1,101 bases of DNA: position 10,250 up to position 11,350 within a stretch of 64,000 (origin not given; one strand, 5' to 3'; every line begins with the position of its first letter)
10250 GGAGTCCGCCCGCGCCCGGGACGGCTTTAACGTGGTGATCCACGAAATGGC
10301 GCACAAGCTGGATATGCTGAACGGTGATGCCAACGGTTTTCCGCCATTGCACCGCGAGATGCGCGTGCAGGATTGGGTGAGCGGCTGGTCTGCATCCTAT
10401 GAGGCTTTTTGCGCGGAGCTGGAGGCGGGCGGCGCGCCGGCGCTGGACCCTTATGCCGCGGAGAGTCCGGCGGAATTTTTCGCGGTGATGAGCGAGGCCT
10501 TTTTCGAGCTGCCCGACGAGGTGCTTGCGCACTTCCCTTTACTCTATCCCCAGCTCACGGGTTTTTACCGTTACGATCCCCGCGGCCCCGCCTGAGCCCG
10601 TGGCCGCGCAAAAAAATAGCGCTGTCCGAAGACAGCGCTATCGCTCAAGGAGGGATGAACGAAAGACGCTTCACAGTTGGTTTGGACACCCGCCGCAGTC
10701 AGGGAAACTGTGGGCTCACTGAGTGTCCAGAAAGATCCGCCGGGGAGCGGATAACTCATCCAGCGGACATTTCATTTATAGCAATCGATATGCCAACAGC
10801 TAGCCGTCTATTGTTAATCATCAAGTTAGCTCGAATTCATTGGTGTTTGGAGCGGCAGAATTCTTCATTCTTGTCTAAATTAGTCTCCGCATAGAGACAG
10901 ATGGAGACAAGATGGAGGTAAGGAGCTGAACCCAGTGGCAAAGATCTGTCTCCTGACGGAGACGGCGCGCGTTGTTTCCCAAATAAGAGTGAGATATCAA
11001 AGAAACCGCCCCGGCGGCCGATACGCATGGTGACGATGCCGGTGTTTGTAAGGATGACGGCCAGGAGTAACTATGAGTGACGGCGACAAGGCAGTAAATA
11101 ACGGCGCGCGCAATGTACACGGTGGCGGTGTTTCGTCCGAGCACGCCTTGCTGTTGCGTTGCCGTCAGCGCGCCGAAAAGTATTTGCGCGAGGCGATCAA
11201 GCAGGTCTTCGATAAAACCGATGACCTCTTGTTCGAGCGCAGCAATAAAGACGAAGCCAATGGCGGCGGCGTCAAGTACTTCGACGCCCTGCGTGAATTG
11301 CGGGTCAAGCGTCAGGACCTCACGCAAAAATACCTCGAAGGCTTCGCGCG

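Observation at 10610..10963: Unannotated sigma-54-dependent small-RNA locus between mtfA and the DUF1631 gene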

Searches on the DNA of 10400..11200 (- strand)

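Call 4: search_rna_families(source=window, start=10400, end=11200, threshold=evalue, max_evalue=10, show_alignments=3)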
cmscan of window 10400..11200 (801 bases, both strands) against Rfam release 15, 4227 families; matches with E-value up to 10: 6.
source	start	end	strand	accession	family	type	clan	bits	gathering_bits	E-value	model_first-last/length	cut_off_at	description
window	10612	10662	-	RF02398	sau-6072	Gene; sRNA;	-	31.2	50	0.00036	1-53/53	no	Staphylococcus sRNA sau-6072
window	10610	10666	-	RF02837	anti-hemB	Gene; sRNA;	-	23.7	49.5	0.0038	1-81/81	no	Burkholderia RNA 7 (anti-hemB)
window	10603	10673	-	RF00519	suhB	Gene; sRNA;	CL00108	17.6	41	0.6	1-77/77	no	Makes More Granules Regulator RNA (mmgR)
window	10783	10824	-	RF04189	icd-II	Cis-reg;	-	17.2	99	4.1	1-133/133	no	icd-II ncRNA motif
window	11046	11113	+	RF01167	sn2429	Gene; snRNA; snoRNA; CD-box;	-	14.9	50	8.2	1-77/77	no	Small nucleolar RNA sn2429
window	10470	10558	-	RF03001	leuA-Halobacteria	Cis-reg;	-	12.4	47.9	9.8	1-53/53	no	leuA-Halobacteria RNA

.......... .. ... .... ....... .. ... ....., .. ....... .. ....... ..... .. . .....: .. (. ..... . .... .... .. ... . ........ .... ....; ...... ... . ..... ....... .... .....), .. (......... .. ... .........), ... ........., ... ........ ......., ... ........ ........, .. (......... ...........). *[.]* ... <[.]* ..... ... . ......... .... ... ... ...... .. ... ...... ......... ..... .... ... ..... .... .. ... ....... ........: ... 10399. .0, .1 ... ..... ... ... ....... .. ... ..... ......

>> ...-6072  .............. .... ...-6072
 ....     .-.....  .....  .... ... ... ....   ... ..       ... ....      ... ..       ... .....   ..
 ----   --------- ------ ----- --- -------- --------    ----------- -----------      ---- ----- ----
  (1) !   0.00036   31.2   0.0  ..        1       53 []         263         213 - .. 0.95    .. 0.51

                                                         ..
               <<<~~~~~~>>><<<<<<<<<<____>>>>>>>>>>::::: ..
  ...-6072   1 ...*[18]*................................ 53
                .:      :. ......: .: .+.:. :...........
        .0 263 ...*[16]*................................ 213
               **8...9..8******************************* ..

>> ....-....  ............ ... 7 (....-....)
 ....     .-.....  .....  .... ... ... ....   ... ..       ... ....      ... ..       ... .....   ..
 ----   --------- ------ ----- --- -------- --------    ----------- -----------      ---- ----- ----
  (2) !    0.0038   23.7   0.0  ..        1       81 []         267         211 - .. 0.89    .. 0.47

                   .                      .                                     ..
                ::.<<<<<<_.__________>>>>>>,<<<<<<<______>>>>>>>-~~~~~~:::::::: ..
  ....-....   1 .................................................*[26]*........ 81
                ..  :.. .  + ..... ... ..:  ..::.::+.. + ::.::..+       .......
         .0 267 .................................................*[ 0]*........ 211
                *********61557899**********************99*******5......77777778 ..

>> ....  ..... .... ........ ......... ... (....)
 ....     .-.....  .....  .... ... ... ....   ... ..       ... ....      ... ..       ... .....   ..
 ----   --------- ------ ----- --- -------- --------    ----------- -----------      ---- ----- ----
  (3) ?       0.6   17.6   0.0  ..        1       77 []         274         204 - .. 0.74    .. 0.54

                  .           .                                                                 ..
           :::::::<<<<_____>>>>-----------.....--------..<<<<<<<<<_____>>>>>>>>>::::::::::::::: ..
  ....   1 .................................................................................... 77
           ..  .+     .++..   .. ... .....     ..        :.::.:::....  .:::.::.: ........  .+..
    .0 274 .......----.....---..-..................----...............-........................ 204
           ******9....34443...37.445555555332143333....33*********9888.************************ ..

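Call 33: build_rna_model(alignment_id=A2)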
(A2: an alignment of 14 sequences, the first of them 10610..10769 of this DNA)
Model R1 built from alignment A2 (14 sequences, 172 columns); structure: RNAalifold consensus.
model positions 159; base pairs 38; branch points 3; effective number of sequences 1.33; information 0.59 bits per position. Calibrated on 0.2 Mb of random sequence (short: E-values are rough).
structure used (alignment columns):
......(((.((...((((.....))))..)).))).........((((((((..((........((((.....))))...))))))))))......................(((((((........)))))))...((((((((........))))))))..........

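Call 34: search_with_rna_model(model_id=R1, sources=[window, L001, L002, L003, L004, L005, L006, L007, L008, L009, L010, L011, L012, L013, L014, L015, L016, L017, L018, L019, L020, L021, L022, L023, L024, L025, L026, L027, L028, L029, L030, L031, L032, L033, L034, L035, L036, L037, L038, L039, L040, L041, L042, L043, L044, L045, L046, L047, L048, L049, L050, L051, L052, L053, L054, L055, L056, L057, L058, L059, L060, L061, L062, L063, L064, L065, L066, L067, L068, L069, L070, L071, L072, L073, L074, L075, L076, L077, L078, L079, L080, L081, L082, L084, L085, L087, L088, L089, L090, L091, L093, L094, L097], max_evalue=1, make_alignment=true)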
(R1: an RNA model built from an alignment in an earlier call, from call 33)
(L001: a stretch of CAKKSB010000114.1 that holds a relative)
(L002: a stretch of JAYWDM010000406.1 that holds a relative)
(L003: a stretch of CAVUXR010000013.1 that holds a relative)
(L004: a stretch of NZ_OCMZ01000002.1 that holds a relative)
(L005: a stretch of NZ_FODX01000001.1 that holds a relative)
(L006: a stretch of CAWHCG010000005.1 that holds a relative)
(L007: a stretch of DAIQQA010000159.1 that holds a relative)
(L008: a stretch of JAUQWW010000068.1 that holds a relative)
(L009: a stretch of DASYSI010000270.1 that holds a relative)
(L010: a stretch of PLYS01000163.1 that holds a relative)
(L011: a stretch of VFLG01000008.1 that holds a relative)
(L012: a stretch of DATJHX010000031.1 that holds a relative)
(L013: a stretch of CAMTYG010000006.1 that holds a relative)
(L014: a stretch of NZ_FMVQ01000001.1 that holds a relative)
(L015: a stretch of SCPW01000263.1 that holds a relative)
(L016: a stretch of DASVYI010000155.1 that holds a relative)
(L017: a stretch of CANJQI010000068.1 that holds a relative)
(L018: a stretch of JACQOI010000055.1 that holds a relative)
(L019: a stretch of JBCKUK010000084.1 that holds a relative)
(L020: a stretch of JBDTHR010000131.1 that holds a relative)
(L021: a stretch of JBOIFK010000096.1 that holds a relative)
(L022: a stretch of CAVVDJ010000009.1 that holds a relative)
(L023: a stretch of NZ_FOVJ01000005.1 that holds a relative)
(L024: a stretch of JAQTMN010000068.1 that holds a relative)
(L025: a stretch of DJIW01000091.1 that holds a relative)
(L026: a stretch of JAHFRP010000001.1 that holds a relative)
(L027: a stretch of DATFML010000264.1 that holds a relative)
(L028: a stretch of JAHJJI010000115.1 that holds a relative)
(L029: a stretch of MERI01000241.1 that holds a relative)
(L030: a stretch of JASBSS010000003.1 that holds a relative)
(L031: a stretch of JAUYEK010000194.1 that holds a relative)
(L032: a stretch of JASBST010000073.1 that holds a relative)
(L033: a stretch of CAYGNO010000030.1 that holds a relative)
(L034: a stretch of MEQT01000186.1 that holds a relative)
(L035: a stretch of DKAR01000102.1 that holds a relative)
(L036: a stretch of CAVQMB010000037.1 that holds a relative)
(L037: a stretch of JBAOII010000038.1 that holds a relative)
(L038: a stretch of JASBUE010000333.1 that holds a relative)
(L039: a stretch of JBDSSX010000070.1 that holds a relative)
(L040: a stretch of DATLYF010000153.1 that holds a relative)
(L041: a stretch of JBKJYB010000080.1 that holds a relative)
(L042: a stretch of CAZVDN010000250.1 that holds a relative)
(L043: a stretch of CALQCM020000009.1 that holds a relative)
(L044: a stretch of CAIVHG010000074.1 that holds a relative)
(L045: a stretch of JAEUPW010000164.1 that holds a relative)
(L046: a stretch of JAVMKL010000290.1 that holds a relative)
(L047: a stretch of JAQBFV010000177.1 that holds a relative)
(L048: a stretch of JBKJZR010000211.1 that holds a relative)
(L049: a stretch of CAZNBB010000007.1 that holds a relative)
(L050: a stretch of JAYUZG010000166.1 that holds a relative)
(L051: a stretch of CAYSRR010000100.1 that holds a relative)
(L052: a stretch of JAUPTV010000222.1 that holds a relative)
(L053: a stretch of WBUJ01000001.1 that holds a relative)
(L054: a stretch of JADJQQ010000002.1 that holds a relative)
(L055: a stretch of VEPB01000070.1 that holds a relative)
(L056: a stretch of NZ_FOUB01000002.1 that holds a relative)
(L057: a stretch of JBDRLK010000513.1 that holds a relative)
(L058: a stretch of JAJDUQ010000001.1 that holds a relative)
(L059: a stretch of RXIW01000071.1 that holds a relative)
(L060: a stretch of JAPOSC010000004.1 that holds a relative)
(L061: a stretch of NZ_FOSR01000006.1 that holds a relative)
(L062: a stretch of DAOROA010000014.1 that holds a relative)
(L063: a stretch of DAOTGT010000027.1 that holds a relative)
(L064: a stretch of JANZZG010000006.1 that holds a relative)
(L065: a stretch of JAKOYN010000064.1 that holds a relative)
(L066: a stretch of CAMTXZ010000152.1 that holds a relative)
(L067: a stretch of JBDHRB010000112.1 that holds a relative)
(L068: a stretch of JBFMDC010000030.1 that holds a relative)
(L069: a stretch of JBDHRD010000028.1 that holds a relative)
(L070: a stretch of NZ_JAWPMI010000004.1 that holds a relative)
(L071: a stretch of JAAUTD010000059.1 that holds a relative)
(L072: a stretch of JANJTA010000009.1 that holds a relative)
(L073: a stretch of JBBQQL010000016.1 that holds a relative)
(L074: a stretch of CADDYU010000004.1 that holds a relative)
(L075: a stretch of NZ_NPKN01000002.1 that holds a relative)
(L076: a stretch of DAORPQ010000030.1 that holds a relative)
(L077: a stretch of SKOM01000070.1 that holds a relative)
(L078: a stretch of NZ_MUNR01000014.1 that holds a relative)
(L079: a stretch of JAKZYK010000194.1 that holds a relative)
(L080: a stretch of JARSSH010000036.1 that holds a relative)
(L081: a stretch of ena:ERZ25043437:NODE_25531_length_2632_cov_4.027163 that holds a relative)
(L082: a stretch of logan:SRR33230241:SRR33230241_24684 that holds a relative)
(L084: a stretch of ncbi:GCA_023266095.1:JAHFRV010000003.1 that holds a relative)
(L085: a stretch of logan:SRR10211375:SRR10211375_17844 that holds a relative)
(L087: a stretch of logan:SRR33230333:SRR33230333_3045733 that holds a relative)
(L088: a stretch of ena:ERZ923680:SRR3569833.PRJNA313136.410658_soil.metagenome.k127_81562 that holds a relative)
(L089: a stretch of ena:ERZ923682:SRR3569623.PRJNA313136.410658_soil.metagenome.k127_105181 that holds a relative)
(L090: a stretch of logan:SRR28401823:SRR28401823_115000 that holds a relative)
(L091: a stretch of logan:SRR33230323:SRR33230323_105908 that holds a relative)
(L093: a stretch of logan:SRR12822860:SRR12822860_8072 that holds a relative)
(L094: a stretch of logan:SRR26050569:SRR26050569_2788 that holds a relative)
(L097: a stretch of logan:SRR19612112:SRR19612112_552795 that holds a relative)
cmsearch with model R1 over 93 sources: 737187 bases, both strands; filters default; matches with E-value up to 1: 15.
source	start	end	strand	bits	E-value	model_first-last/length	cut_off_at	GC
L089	4794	4951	-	181.3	6.5e-48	1-159/159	no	0.61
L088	4794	4950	-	179.2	2.4e-47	1-159/159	no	0.61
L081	1234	1394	-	171.5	3.3e-45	1-159/159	no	0.61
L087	884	1042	-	167.7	3.9e-44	1-159/159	no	0.6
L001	4775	4936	-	165.3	1.8e-43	1-159/159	no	0.62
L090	4791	4948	-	164.7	2.7e-43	1-159/159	no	0.6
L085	1729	1890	-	164.6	2.9e-43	1-159/159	no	0.63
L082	4783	4946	-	164.4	3.2e-43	1-159/159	no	0.63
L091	4772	4929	-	156.8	4.1e-41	1-159/159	no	0.59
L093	4783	4941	-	156.2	6e-41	1-159/159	no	0.61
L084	4784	4945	-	156.1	6.2e-41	1-159/159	no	0.62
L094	4784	4940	-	155.1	1.2e-40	1-159/159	no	0.64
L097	1048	1206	-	153.1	4.3e-40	1-159/159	no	0.6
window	10611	10770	-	150.6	2.1e-39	1-159/159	no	0.55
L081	1241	1262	+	12.7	0.38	130-151/159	no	0.77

Alignment A3: 15 matches aligned to the model, 171 columns, each read 5' to 3' on its own strand. Consensus structure (alignment columns), stored with it:
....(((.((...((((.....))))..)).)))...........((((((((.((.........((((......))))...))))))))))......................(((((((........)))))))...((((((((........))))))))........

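Call 36: search_with_rna_model(model_id=R1, source=L098, max_evalue=1, show_alignments=1)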
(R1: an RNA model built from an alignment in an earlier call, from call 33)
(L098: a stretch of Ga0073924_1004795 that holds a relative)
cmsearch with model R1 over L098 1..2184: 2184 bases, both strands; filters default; matches with E-value up to 1: 1.
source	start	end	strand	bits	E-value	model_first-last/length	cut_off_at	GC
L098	789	950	+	155.5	2.9e-43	1-159/159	no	0.62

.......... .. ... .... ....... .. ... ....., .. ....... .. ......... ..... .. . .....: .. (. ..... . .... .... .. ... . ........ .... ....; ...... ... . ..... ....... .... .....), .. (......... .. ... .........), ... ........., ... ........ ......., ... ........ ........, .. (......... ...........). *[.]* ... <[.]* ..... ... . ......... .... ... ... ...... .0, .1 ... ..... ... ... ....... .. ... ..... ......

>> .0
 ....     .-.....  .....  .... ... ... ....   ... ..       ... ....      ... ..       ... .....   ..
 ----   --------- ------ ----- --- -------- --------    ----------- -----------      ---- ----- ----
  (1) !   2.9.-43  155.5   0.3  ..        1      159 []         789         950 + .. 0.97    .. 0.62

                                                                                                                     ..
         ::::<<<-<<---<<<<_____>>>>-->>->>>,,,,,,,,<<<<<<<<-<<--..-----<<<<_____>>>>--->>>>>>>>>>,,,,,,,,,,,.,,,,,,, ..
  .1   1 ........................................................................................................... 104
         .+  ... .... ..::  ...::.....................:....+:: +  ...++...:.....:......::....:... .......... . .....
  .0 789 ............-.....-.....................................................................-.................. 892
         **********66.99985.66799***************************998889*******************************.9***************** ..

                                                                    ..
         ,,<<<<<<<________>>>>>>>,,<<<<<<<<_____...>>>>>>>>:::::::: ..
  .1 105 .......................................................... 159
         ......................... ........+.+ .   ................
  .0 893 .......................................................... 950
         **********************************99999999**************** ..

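Call 38: search_with_rna_model(model_id=R1, sources=[window, L001, L081, L082, L084, L085, L087, L088, L089, L090, L091, L093, L094, L097, L098], max_evalue=1e-10, make_alignment=true)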
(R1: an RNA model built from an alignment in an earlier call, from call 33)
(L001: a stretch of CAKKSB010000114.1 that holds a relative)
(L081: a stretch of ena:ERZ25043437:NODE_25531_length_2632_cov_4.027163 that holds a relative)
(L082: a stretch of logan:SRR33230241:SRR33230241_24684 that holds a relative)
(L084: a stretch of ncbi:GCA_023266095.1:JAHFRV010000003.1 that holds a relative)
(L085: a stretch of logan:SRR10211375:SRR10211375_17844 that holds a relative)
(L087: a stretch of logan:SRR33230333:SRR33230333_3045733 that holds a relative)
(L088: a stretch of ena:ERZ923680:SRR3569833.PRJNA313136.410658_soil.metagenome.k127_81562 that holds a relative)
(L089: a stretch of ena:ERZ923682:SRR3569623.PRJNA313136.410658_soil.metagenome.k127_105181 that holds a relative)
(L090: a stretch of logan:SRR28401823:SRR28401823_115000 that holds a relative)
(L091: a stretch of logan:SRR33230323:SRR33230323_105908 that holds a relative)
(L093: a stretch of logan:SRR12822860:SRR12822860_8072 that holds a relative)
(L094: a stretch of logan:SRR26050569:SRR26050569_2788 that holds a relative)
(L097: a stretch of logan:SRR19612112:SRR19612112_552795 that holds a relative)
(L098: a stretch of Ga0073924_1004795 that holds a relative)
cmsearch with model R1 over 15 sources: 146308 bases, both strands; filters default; matches with E-value up to 1e-10: 15.
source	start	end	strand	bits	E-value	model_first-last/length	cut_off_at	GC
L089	4794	4951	-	181.3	1.3e-48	1-159/159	no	0.61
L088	4794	4950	-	179.2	4.9e-48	1-159/159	no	0.61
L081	1234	1394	-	171.5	6.6e-46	1-159/159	no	0.61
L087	884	1042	-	167.7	7.7e-45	1-159/159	no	0.6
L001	4775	4936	-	165.3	3.5e-44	1-159/159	no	0.62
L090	4791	4948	-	164.7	5.3e-44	1-159/159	no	0.6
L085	1729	1890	-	164.6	5.7e-44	1-159/159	no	0.63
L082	4783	4946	-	164.4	6.3e-44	1-159/159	no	0.63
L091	4772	4929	-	156.8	8.2e-42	1-159/159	no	0.59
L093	4783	4941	-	156.2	1.2e-41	1-159/159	no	0.61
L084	4784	4945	-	156.1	1.2e-41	1-159/159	no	0.62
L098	789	950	+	155.5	1.9e-41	1-159/159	no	0.62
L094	4784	4940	-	155.1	2.4e-41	1-159/159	no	0.64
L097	1048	1206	-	153.1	8.4e-41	1-159/159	no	0.6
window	10611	10770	-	150.6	4.1e-40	1-159/159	no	0.55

Alignment A4: 15 matches aligned to the model, 171 columns, each read 5' to 3' on its own strand. Consensus structure (alignment columns), stored with it:
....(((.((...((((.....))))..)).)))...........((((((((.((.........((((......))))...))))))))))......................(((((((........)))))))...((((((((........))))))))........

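Call 61: search_with_rna_model(model_id=R1, source=L099, max_evalue=10, filters=off)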
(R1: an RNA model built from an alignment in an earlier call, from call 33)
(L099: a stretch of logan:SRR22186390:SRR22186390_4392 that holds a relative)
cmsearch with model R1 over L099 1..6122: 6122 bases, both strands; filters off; matches with E-value up to 10: 32.
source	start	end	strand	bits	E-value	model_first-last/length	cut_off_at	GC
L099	3402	3418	-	6.4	0.18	133-149/159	no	0.88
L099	561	675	-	4.1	0.77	1-159/159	no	0.68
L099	681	719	+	4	0.84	45-84/159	no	0.59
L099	3402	3418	+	3.8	0.95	133-149/159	no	0.88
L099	1590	1638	+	3.6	1.1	36-86/159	no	0.71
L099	897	922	+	2.6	2.1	130-151/159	no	0.81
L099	3470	3491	-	2.3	2.4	132-150/159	no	0.82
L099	276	315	-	1.7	3.6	40-86/159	no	0.8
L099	3454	3482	+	1.7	3.7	50-79/159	no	0.83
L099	3686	3721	-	1.5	4.1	47-82/159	no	0.75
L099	62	81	-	1.5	4.2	108-127/159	no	0.9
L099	1854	1879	+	1.4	4.2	7-32/159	no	0.62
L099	1387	1412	+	1.2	4.8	131-151/159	no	0.88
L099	4755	4769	-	1.2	4.8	134-148/159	no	0.67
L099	5161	5177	+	1.2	4.9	60-76/159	no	0.59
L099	2037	2055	-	1.2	4.9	132-150/159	no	0.74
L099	1096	1115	+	1.1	5.4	57-76/159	no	0.7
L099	2847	2881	+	1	5.6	129-151/159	no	0.8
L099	2123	2142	-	0.7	6.6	132-150/159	no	0.7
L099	1110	1130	-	0.7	6.7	131-151/159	no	0.76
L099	4563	4579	+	0.7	6.7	133-149/159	no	0.94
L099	4804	4823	+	0.6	7.3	108-127/159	no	0.55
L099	4495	4526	-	0.6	7.3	49-80/159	no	0.78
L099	2257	2275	+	0.5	7.5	132-150/159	no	0.84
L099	3860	3876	-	0.4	8.4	133-149/159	no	0.65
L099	1436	1465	+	0.4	8.4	5-34/159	no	0.63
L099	1387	1413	-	0.3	8.5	130-151/159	no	0.85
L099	3368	3388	+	0.3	8.5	131-151/159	no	0.76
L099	2902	2927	+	0.3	8.5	6-33/159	no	0.77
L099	4371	4381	+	0.3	8.7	62-72/159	no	0.73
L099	4755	4769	+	0.3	8.8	134-148/159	no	0.67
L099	1002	1015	-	0.2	9.4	111-124/159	no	0.5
